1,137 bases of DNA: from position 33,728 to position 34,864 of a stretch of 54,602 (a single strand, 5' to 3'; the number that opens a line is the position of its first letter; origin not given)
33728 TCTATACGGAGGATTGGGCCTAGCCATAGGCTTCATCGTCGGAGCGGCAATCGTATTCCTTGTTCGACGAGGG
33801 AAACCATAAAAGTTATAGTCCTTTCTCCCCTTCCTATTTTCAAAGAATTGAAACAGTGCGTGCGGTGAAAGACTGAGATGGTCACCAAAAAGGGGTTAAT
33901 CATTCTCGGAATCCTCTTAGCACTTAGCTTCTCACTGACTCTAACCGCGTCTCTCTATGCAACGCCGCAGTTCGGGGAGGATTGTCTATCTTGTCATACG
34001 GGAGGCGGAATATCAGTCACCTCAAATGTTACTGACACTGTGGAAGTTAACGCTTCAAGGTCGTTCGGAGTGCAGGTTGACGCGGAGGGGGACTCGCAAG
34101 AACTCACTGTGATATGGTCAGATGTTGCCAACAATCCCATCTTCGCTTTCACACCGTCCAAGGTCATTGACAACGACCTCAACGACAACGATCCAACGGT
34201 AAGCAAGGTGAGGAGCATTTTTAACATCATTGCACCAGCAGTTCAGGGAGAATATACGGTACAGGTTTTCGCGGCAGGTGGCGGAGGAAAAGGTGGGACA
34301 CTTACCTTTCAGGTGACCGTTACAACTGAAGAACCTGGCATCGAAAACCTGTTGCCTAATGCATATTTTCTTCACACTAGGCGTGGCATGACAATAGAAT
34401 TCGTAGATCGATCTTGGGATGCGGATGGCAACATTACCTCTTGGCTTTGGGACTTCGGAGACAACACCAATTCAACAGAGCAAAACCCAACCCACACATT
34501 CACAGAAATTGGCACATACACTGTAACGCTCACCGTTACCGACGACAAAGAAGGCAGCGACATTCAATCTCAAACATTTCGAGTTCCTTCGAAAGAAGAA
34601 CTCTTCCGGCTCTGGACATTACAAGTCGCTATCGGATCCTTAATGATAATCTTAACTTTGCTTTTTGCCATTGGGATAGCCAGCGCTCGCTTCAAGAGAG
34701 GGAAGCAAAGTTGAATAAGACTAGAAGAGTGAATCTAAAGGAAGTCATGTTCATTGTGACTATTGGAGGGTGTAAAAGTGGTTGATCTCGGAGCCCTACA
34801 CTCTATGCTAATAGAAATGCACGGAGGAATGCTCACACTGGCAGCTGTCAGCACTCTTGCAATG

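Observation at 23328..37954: Hdr-flanked cytochrome c / menaquinone island: candidate archaeal extracellular electron-transfer system with no recognisable quinol:cytochrome c coupling enzyme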

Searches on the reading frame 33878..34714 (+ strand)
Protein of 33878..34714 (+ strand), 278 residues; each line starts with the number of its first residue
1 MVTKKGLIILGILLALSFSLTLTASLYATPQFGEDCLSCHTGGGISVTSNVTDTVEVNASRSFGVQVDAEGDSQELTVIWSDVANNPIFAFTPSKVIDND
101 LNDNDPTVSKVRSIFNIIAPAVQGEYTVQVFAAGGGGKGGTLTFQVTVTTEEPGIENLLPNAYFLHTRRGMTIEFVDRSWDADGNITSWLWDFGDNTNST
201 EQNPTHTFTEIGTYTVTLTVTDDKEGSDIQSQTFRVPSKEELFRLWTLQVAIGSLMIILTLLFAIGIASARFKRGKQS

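Call 4: search_protein_families(library=pfam, proteins=[window:33878-34714:+], max_evalue=0.01)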
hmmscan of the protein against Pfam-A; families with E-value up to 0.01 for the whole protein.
window:33878-34714:+ (278 aa): 5 families
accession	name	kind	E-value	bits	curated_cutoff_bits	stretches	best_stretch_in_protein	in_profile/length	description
PF18911.6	PKD_4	-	3.4e-19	69.1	27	1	170-235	17-82/85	PKD domain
PF00801.26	PKD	-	2.5e-13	50.2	23.5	1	169-228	13-73/80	PKD domain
PF18981.6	InlK_D3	-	0.0001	22.7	25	0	207-225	45-63/75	Internalin K domain (D3/D4)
PF22352.2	K319L-like_PKD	-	0.00067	20.1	27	1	180-228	22-76/84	K319L-like, PKD domain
PF01835.25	MG2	-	0.0016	19.2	32.8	0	111-146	61-96/96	MG2 domain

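Call 12: find_encoding_contigs(protein=window:33878-34714:+, flank=10000, max_places=6)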
Protein window:33878-34714:+ (278 aa): 2 contigs read that carry it; 1 place shown.
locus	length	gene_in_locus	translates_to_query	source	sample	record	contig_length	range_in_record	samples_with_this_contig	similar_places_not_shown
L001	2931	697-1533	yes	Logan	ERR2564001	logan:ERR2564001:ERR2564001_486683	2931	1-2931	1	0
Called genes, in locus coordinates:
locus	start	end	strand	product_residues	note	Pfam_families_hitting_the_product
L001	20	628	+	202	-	PF02335:Cytochrom_C552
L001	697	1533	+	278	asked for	PF00801:PKD, PF18911:PKD_4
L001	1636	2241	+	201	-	-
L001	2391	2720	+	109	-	PF04238:DUF420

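Call 37: search_protein_families(library=ncbifam, proteins=[window:33878-34714:+], max_evalue=0.01)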
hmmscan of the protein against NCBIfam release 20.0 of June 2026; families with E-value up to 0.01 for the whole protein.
window:33878-34714:+ (278 aa): 2 families
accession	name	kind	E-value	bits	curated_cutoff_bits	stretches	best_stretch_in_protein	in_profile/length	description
NF041895.1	choice_anch_V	domain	0.0029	17.7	42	1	31-134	22-130/150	choice-of-anchor V domain-containing protein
TIGR00864.1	PCC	subfamily_domain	0.0075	12.6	1861.4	1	184-222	1423-1461/2700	polycystin cation channel protein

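Call 59: search_solved_structures(query=window:33878-34714:+, max_evalue=10, show_alignments=1)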
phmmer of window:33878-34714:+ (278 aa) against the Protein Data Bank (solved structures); distinct sequences matched with E-value up to 10: 36.
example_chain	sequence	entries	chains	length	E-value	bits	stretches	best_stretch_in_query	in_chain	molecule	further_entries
9lrk_A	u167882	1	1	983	1.9e-26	96.1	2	173-237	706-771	Collagenase ColH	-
9lqj_A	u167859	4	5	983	1.9e-26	96.1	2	173-237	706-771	Collagenase ColH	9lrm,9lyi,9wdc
4l9d_A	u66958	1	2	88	2.2e-19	72.9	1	155-237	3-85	Protease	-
4u7k_A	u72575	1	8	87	2.4e-15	59.6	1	173-235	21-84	ColH protein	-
4u6t_A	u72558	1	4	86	2.8e-15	59.4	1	173-235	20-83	ColH protein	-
6aem_A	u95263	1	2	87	1.3e-13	53.9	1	155-236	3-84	PKD domain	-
4jrw_A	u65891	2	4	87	4.2e-12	49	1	170-236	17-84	Collagenase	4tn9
2y72_A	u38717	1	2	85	5.5e-12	48.6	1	170-236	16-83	COLLAGENASE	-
4aqo_A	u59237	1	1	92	6.2e-12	48.5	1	170-236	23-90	COLLAGENASE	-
1l0q_A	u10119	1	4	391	7.8e-12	48.1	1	173-237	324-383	Surface layer protein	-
4jgu_A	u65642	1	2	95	1.9e-11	46.8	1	156-224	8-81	ColH protein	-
2y3u_A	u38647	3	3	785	2e-10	43.5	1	170-236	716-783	COLLAGENASE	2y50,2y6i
2c26_A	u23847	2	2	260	2e-06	30.4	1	176-238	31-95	ENDOGLUCANASE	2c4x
2kzw_A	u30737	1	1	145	2.6e-06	30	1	176-236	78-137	Uncharacterized protein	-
7t3s_A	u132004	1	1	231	0.087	15.2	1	60-147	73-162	Cadherin-23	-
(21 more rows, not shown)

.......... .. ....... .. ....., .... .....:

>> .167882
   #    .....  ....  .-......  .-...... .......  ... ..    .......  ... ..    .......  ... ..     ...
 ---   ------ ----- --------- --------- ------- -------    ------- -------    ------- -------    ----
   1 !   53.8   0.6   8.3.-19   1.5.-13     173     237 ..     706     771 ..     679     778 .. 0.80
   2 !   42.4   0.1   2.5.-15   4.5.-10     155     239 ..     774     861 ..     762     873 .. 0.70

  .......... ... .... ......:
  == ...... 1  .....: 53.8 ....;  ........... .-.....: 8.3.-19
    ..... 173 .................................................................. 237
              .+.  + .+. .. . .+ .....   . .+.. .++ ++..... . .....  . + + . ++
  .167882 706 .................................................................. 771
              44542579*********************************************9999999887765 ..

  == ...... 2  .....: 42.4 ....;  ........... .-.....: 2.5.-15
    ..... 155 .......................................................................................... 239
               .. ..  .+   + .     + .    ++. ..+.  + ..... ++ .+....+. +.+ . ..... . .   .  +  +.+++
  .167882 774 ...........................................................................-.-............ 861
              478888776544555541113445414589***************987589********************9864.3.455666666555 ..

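Call 77: find_homologous_proteins(query=window:33878-34714:+, max_evalue=0.001)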
Query window:33878-34714:+ (278 aa): 1157 proteins with E <= 0.001 among 3662 candidates; the best 120 are listed.
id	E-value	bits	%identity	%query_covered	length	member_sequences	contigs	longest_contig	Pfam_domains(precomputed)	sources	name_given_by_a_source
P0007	4.3e-180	615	100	100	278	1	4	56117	PF00801.27,PF18911.7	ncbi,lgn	-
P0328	1.9e-136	471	76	100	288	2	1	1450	PF00801.27,PF18981.7,PF18911.7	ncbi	-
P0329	1.2e-133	462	74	100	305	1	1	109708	PF22352.3,PF00801.27,PF18981.7,PF01835.26,PF18911.7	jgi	-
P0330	1.5e-128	446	72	100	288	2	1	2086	PF22352.3,PF00801.27,PF18911.7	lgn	-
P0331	2.1e-126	439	73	97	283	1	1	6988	PF22352.3,PF00801.27,PF18981.7,PF18911.7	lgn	-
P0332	6.6e-126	437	70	100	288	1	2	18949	PF00801.27,PF18911.7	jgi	-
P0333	9.2e-126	436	70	100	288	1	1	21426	PF00801.27,PF18911.7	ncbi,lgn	-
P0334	3.9e-123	428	69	99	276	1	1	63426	PF22352.3,PF00801.27,PF18911.7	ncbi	-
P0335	1.6e-119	416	70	99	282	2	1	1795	PF00801.27,PF18911.7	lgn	-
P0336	1.5e-117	410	67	100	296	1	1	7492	PF00801.27,PF18911.7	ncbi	-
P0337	5.3e-116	404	67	100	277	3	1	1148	PF00801.27,PF18981.7,PF01835.26,PF18911.7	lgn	-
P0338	5.8e-114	398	65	100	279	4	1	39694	PF00801.27,PF18911.7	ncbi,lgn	-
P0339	1.0e-113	397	65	99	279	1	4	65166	PF00801.27,PF18911.7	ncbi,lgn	-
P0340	1.5e-113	396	66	99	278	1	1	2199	PF22352.3,PF00801.27,PF18981.7,PF18911.7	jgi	-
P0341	4.5e-113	395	64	99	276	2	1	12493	PF22352.3,PF00801.27,PF18911.7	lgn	-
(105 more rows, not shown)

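Call 83: predict_structure(alignment_id=A3)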
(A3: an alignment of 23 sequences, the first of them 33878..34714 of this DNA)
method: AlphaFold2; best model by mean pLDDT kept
length: 278 residues; sequences in the alignment: 23
mean_pLDDT: 67.6   pTM: 0.45
mean pLDDT of the five models: 67.6, 66.8, 66.3, 58.4, 54.5
residues with pLDDT >= 90: 36; 70-90: 100; 50-70: 88; < 50: 54
segments of 3 or more residues with pLDDT < 50: 23-42, 81-87, 94-96, 98-108, 152-155, 275-278
pLDDT, mean of each block of 10 residues (from residue 1): 65 69 40 35 61 73 70 54 47 49 46 67 68 58 73 58 79 85 83 96 93 91 90 79 71 72 68 49
secondary structure, 60 per line:
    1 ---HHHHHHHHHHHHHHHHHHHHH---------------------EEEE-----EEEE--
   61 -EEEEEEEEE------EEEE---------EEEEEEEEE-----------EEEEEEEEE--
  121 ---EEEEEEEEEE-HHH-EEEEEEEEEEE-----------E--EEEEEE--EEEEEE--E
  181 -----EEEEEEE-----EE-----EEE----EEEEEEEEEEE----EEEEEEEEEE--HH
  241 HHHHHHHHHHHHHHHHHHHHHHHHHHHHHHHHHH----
elements in order: H4-24 E46-49 E55-58 E62-70 E77-80 E90-98 E110-118 E124-133 E139-149 E164-169 E172-177 E186-192 E205-207 E212-222 E227-236 H239-274

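Call 88: fold_search(model_id=the predicted structure, library=pdb)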
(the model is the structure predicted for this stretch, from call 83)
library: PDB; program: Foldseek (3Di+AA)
matches with E <= 10: 1823; with E <= 0.001: 178
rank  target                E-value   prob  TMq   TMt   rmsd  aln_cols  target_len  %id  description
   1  4l9d_A                9.5e-08  1.00  0.28  0.93   1.2        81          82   47  Crystal structure of the PKD1 domain from Vibrio cholerae metalloprotease PrtV (released 2013-07-10)
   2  4l9d_B                1.2e-07  1.00  0.29  0.95   1.1        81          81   47  Crystal structure of the PKD1 domain from Vibrio cholerae metalloprotease PrtV (released 2013-07-10)
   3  6aem_A                1.6e-07  1.00  0.29  0.92   0.9        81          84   40  Crystal structure of the PKD1 domain of Vibrio anguillarum Epp (released 2018-12-12)
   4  1l0q_A                3.7e-07  1.00  0.27  0.20  12.0       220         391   20  Tandem YVTN beta-propeller and PKD domains from an archaeal surface layer protein (released 2002-11-06)
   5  4pgz_A                5.7e-07  1.00  0.26  0.35  11.5       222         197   14  Structural basis of KIT activation by oncogenic mutations in the extracellular region reveals a zipper-like mechanism  (released 2015-03-18)
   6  4m00_A                1.1e-06  1.00  0.24  0.14  14.8       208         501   17  Crystal structure of the ligand binding region of staphylococcal adhesion SraP (released 2014-06-18)
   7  4k94_C                1.6e-06  1.00  0.27  0.37  10.9       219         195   13  Crystal structure of KIT D4D5 fragment in complex with anti-Kit antibody Fab19 (released 2013-10-16)
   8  9i1y_A                2.0e-06  1.00  0.23  0.24  12.4       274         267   12  WxLIP from Enterococcus faecium (released 2026-01-28)
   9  8dfm_A                2.7e-06  1.00  0.27  0.18  12.8       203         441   14  Ectodomain of full-length wild-type KIT-SCF dimers (released 2023-03-29)
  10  4tn9_A                3.2e-06  1.00  0.27  0.84   2.0        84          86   39  Crystal structure of Clostridium histolyticum ColG collagenase polycystic kidney disease-like domain at 1.4 Angstrom r (released 2015-03-11)
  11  4m03                  4.6e-06  1.00  0.23  0.37  14.1       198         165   19  C-terminal fragment(residues 576-751) of binding region of SraP (released 2014-06-18)
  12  9i25_C                5.4e-06  1.00  0.25  0.27  12.0       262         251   10  WxLIP from Enterococcus faecium locus A bound to long WxL (released 2026-01-28)
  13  4jrw_A                6.7e-06  1.00  0.26  0.80   1.9        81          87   41  Crystal structure of Clostridium histolyticum colg collagenase PKD domain 2 at 1.6 Angstrom resolution (released 2014-05-21)
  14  3pdd                  6.7e-06  1.00  0.25  0.35  14.5       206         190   13  Structures of Clostridium thermocellum CbhA fibronectin(III)-like modules (released 2011-11-23)
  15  9ijj_L                7.0e-06  1.00  0.26  0.30  20.1       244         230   10  In situ structure of the central apparatus in mouse sperm axoneme. (released 2025-06-04)
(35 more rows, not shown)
